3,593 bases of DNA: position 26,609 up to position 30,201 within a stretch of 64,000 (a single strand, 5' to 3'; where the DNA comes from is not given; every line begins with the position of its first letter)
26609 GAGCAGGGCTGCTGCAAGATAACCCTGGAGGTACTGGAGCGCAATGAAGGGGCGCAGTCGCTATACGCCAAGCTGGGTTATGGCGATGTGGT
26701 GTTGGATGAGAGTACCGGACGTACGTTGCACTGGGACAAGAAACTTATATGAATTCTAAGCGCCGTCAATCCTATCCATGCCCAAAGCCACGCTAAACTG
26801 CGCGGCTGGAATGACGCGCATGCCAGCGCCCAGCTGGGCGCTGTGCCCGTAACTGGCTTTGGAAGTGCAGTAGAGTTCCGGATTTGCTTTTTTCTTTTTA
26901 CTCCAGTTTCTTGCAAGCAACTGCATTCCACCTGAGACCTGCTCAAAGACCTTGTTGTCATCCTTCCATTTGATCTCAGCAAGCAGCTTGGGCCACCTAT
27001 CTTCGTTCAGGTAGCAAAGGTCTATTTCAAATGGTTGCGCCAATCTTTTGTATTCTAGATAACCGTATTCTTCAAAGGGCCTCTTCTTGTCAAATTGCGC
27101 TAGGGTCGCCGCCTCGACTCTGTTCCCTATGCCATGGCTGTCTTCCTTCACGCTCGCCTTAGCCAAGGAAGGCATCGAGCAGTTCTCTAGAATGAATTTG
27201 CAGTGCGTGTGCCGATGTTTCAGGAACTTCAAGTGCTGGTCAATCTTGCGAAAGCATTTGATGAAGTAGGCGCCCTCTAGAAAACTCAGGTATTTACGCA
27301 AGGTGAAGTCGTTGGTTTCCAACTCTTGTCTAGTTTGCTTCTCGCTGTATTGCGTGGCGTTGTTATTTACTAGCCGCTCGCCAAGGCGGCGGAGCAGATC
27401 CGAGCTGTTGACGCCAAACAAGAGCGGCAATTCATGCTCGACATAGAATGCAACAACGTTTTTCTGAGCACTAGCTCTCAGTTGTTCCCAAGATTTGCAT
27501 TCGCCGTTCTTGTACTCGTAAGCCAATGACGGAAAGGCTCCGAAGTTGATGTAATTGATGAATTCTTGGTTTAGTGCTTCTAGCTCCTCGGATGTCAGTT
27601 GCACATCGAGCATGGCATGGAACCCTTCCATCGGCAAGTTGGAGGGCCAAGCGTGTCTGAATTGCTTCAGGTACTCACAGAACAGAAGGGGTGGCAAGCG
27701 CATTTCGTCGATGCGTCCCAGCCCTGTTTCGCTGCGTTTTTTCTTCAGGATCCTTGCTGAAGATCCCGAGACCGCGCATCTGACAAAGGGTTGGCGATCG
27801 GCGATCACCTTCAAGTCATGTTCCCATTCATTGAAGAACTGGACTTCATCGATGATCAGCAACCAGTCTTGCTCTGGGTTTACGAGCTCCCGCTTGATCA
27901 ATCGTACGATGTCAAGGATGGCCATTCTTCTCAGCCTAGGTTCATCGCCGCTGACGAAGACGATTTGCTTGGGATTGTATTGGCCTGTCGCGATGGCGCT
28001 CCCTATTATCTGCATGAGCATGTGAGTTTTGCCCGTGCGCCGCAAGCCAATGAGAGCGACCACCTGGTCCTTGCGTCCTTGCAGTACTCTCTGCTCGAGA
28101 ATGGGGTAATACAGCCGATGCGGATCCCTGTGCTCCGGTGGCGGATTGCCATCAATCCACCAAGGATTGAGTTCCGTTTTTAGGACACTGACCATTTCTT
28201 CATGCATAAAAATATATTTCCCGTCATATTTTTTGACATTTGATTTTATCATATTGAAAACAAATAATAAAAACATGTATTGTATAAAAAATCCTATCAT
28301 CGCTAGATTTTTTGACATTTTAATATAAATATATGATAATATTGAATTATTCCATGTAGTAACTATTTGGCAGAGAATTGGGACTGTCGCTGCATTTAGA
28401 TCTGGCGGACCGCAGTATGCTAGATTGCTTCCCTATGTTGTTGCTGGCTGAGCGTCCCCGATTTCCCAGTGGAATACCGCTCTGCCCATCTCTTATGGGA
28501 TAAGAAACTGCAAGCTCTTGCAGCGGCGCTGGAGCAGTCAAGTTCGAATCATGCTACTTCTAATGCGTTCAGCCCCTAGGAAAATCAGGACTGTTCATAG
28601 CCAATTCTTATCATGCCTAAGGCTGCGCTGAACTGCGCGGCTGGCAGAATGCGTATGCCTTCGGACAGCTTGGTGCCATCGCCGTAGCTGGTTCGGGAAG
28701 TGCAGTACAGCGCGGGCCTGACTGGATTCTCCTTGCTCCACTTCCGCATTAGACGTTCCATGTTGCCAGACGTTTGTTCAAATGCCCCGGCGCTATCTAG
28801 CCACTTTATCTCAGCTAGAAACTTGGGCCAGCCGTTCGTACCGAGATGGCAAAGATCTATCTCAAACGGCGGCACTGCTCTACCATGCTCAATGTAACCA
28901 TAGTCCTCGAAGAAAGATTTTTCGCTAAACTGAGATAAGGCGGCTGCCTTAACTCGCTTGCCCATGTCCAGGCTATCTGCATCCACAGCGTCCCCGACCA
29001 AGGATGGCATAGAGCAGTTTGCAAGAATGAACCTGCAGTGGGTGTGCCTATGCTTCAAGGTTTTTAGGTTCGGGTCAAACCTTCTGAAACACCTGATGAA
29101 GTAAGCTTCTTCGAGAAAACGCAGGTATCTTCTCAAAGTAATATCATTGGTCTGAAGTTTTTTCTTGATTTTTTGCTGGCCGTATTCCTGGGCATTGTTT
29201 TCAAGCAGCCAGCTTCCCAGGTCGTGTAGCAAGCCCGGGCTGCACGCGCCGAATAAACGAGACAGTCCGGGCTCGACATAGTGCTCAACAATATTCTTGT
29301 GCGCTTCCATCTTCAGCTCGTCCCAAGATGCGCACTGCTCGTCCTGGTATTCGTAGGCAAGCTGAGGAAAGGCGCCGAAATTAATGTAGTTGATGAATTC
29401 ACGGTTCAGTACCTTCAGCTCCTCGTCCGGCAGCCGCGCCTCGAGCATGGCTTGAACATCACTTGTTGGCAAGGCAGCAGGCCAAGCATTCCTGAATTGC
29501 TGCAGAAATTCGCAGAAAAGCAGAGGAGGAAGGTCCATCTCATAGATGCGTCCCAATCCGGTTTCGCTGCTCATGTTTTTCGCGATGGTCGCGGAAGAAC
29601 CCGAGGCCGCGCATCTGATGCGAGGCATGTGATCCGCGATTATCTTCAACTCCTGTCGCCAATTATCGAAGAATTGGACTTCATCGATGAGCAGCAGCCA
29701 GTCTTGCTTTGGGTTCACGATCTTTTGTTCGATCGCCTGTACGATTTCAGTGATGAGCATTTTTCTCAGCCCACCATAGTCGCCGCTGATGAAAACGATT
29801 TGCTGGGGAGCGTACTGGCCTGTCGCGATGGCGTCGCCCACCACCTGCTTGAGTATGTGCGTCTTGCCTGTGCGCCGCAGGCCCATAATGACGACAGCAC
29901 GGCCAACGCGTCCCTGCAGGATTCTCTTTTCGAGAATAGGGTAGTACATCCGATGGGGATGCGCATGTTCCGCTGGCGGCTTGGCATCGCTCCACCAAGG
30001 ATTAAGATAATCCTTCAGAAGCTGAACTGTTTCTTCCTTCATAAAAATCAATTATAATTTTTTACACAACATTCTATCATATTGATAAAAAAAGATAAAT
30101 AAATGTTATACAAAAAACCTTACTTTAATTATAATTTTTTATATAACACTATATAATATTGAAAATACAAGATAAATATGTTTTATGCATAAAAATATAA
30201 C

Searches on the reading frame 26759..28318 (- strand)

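Call 84: search_protein_families(library=pfam, proteins=[window:26759-28318:-], max_evalue=0.0001)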
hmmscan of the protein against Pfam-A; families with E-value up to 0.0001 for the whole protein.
window:26759-28318:- (520 aa): 1 family
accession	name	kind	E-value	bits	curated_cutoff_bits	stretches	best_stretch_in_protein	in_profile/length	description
PF13173.12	AAA_14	-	3.4e-27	95.4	27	1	84-217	2-129/129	AAA domain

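Call 100: search_protein_families(library=padloc, proteins=[window:26759-28318:-], max_evalue=0.001)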
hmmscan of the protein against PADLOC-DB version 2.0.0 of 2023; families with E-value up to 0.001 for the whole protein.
window:26759-28318:- (520 aa): 7 families
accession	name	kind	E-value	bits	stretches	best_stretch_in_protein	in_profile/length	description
PDLC04787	PDC-S01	-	1.3e-29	101.3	1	82-379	25-296/412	-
PDLC04789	PDC-S01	-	1.2e-22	78.5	1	82-356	15-246/375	-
PDLC04791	PDC-S01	-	2.4e-17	60.7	2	71-221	7-155/395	-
PDLC04790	PDC-S01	-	2.5e-15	54.1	1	83-356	26-270/422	-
PDLC04786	PDC-S01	-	3.6e-12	43.8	1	88-290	24-221/439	-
PDLC04788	PDC-S01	-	3.2e-08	30.9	1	131-280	66-205/448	-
PDLC04140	mad8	-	0.00025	18.7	1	82-184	25-113/314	mads_8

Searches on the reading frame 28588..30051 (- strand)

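Call 84: search_protein_families(library=pfam, proteins=[window:28588-30051:-], max_evalue=0.0001)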
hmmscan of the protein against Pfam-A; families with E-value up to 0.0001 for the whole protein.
window:28588-30051:- (488 aa): 1 family
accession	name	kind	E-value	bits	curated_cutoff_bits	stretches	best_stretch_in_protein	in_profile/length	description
PF13173.12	AAA_14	-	6.2e-24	84.9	27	1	51-183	3-129/129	AAA domain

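Call 100: search_protein_families(library=padloc, proteins=[window:28588-30051:-], max_evalue=0.001)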
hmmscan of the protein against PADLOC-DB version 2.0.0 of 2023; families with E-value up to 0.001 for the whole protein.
window:28588-30051:- (488 aa): 7 families
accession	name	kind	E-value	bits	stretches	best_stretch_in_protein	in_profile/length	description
PDLC04787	PDC-S01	-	7.8e-28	95.4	1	51-333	28-286/412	-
PDLC04789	PDC-S01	-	7.2e-26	89.1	1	48-330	15-254/375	-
PDLC04786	PDC-S01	-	1.1e-16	58.6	1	52-259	22-224/439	-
PDLC04791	PDC-S01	-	2e-15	54.4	2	35-186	5-154/395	-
PDLC04790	PDC-S01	-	1.3e-13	48.5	1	51-331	28-279/422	-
PDLC04788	PDC-S01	-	1.5e-11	41.9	1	53-258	22-216/448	-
PDLC04792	PDC-S01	-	9.4e-09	32.3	1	51-259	20-224/452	-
